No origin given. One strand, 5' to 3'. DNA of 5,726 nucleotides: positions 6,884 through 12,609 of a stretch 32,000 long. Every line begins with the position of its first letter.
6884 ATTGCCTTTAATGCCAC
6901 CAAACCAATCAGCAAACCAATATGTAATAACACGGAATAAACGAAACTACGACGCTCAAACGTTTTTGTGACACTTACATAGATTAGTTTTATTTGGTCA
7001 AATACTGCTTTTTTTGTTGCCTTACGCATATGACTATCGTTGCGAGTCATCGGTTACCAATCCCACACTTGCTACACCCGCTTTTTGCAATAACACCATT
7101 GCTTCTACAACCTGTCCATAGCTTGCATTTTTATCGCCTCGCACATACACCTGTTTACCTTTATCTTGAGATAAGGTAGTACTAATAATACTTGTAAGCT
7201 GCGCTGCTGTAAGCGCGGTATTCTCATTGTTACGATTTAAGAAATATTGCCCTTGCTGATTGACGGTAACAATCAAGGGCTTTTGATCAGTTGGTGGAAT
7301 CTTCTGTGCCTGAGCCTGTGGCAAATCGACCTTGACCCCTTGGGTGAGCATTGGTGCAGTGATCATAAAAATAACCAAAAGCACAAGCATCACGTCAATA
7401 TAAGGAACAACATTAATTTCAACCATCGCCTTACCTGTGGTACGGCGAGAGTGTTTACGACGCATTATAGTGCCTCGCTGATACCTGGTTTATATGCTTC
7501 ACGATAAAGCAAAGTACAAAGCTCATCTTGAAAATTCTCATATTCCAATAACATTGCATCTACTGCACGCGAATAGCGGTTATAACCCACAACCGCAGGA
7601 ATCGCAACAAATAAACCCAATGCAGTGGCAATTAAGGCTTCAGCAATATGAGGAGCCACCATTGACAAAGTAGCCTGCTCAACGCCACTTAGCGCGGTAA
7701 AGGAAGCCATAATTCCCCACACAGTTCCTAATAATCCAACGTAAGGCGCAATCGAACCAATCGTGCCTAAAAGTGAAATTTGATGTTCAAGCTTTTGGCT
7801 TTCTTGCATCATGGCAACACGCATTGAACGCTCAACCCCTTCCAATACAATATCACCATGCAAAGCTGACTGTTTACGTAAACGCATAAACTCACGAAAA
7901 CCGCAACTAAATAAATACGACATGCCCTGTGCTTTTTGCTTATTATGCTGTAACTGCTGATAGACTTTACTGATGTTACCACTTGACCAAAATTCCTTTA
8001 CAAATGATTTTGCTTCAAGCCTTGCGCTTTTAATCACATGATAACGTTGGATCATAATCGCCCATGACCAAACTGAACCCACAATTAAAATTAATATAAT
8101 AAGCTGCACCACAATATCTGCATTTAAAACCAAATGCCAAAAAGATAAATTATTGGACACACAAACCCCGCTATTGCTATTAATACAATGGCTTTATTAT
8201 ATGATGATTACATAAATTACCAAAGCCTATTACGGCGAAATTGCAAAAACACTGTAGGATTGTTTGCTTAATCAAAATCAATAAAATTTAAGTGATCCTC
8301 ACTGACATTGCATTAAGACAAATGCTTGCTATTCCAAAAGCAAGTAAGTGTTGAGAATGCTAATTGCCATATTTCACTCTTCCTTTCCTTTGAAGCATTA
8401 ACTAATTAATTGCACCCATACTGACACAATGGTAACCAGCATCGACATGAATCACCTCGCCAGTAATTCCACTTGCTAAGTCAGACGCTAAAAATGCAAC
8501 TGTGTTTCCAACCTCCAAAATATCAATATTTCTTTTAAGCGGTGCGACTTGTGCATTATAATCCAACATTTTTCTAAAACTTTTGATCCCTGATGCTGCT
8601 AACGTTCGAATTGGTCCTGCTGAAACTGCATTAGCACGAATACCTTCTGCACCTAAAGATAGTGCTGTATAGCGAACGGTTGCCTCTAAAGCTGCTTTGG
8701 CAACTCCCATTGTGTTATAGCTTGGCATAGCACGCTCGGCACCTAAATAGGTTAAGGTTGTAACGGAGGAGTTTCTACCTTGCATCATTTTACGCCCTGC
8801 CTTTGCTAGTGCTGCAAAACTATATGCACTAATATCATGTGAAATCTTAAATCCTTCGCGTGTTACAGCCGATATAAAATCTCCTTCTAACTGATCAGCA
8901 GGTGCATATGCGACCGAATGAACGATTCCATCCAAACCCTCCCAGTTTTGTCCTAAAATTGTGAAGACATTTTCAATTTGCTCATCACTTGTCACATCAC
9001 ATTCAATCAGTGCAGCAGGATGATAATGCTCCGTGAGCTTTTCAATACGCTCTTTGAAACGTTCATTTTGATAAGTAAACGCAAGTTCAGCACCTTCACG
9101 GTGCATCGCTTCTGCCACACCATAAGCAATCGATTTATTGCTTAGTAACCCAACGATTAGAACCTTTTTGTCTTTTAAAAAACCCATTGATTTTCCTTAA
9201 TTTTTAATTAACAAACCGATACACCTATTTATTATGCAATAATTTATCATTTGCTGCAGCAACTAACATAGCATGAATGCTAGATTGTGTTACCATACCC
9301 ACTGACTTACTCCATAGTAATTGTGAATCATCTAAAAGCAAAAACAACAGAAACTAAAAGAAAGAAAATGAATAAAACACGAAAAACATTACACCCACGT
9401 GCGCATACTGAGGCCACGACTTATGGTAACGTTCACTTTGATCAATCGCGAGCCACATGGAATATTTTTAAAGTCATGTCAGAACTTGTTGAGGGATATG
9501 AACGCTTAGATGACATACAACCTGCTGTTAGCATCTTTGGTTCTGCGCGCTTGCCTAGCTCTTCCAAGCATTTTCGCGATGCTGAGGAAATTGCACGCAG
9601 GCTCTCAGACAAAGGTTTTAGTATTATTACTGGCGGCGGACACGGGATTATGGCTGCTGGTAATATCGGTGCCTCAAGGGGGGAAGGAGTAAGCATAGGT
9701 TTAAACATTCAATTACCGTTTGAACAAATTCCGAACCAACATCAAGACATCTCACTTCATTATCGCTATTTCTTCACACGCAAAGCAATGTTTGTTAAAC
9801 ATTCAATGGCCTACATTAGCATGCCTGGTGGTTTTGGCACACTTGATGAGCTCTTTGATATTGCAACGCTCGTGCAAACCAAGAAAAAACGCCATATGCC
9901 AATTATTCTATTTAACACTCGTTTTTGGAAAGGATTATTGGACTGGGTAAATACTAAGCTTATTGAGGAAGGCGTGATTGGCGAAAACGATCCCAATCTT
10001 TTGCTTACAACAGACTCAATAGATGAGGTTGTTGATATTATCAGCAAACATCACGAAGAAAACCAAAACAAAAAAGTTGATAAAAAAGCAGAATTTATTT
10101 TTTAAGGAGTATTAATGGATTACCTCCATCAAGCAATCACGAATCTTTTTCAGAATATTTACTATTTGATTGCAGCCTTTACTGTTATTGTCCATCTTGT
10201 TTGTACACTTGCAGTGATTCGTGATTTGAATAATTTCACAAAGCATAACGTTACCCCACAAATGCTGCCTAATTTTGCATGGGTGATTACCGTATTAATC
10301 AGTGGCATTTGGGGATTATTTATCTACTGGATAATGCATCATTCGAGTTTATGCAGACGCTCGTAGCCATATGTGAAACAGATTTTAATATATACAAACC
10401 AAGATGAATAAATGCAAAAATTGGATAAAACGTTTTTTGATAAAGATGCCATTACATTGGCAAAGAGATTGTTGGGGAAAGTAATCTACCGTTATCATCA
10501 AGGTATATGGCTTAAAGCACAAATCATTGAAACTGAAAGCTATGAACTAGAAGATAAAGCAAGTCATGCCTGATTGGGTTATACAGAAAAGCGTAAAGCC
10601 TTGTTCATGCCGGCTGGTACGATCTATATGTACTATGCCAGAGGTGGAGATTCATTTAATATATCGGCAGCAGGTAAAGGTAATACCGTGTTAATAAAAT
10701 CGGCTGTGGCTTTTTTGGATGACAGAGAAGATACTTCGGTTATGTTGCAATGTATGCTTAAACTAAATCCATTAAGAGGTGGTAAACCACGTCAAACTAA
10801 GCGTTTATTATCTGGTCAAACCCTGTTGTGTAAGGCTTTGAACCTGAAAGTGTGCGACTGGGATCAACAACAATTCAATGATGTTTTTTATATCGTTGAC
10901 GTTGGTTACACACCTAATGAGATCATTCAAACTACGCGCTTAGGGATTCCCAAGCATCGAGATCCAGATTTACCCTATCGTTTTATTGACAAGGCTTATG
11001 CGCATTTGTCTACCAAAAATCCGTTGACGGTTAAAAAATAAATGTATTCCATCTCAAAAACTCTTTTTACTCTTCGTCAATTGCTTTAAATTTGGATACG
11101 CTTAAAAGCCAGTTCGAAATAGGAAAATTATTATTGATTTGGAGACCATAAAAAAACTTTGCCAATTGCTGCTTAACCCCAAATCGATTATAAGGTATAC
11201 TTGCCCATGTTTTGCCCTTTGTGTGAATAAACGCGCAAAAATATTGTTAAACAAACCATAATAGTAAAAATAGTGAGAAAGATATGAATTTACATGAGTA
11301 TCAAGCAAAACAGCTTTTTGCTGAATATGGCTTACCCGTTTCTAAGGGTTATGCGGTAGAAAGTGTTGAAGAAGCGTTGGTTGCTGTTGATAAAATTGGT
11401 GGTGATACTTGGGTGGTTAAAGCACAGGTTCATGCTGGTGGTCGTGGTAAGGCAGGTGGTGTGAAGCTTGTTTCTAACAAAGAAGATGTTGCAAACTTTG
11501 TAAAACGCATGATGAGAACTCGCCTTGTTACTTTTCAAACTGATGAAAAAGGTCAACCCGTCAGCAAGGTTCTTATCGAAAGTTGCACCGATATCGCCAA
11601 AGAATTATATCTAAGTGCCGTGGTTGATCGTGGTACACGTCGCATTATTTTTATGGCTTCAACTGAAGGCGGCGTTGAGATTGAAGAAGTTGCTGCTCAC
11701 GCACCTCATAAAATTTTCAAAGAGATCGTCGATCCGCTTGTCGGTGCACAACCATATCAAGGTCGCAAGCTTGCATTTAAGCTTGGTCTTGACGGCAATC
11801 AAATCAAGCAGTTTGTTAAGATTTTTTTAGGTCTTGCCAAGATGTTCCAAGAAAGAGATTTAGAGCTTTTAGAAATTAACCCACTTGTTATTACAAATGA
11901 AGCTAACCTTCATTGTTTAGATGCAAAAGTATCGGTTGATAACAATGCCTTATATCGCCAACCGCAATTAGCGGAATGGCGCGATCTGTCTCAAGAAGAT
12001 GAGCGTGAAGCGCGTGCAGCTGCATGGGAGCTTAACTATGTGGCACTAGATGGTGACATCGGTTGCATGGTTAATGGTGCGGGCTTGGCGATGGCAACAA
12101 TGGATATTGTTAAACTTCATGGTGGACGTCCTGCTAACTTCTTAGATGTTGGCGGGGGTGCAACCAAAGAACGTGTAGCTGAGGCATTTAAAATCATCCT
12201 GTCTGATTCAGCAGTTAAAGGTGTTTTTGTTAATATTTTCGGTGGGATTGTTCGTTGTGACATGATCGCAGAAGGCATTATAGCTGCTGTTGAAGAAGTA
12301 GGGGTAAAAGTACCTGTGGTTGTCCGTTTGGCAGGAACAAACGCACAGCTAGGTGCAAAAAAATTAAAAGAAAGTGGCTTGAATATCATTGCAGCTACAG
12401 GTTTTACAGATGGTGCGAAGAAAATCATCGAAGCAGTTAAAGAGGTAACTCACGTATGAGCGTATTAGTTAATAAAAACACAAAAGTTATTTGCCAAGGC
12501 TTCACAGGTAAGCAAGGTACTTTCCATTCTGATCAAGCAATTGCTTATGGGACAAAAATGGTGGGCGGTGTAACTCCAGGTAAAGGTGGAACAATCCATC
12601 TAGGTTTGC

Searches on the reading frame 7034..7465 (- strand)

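Call 67: search_protein_families(library=pfam, max_evalue=1e-8, proteins=[window:7034-7465:-])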
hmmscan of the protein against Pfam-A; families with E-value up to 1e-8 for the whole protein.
window:7034-7465:- (143 aa): 1 family
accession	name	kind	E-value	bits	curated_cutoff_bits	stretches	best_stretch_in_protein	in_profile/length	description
PF02472.21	ExbD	-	7.6e-31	107.3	25.4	1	14-140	5-127/128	Biopolymer transport protein ExbD/TolR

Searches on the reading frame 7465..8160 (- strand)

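Call 67: search_protein_families(library=pfam, max_evalue=1e-8, proteins=[window:7465-8160:-])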
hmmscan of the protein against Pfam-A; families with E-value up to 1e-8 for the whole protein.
window:7465-8160:- (231 aa): 1 family
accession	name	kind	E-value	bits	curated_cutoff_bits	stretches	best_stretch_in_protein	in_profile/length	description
PF01618.21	MotA_ExbB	-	1.3e-36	125.6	22.9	1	101-208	19-126/127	MotA/TolQ/ExbB proton channel family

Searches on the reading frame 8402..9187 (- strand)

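Call 67: search_protein_families(library=pfam, max_evalue=1e-8, proteins=[window:8402-9187:-])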
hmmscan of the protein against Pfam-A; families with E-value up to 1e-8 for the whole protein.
window:8402-9187:- (261 aa): 2 families
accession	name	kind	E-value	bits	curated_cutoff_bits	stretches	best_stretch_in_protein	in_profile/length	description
PF13561.12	adh_short_C2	-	1.1e-83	280.9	27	1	13-253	1-236/236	Enoyl-(Acyl carrier protein) reductase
PF00106.31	adh_short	-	5.6e-16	59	26.6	1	8-199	2-188/195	short chain dehydrogenase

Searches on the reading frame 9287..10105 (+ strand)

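Call 67: search_protein_families(library=pfam, max_evalue=1e-8, proteins=[window:9287-10105:+])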
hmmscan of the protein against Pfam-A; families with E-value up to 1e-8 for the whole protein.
window:9287-10105:+ (272 aa): 2 families
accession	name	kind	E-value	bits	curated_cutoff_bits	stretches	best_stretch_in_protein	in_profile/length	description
PF03641.19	Lysine_decarbox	-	1.4e-30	106.6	27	1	122-250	1-129/131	Possible lysine decarboxylase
PF18306.6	LDcluster4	-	9.5e-13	48.5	26.3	1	80-190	3-111/151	SLOG cluster4 family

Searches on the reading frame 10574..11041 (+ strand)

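Call 68: search_protein_families(library=pfam, max_evalue=1e-8, proteins=[window:10574-11041:+])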
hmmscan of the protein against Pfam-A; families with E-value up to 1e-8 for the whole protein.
window:10574-11041:+ (155 aa): 1 family
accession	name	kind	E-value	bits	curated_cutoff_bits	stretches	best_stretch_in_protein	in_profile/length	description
PF02245.21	Pur_DNA_glyco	-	1.4e-18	67.3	27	1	2-140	49-178/181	Methylpurine-DNA glycosylase (MPG)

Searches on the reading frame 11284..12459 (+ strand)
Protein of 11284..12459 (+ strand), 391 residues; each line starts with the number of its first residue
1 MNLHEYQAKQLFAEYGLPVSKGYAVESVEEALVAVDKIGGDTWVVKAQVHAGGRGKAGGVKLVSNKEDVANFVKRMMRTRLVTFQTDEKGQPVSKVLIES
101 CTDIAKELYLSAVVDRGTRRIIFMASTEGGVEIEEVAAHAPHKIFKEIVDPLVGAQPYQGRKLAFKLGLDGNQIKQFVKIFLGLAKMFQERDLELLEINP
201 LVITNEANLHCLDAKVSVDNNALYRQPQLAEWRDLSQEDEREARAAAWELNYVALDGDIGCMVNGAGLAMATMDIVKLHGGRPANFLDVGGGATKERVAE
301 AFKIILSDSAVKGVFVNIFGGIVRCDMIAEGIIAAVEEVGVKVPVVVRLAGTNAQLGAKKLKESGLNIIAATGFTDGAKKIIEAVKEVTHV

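Call 68: search_protein_families(library=pfam, max_evalue=1e-8, proteins=[window:11284-12459:+])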
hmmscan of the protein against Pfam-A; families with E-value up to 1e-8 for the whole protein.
window:11284-12459:+ (391 aa): 4 families
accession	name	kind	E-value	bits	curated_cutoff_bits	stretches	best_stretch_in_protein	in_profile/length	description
PF08442.15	ATP-grasp_2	-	7.8e-79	264.4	29.5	1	2-203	1-202/202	ATP-grasp domain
PF00549.24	Ligase_CoA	-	5.1e-33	114.4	24.5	1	262-380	1-126/128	CoA-ligase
PF24948.1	Citrate_synth_N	-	7.6e-18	65.1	83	1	38-225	49-227/232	ATP-citrate synthase ATP-grasp domain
PF13549.11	ATP-grasp_5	-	1.1e-11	45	27.6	1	3-218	10-221/221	ATP-grasp domain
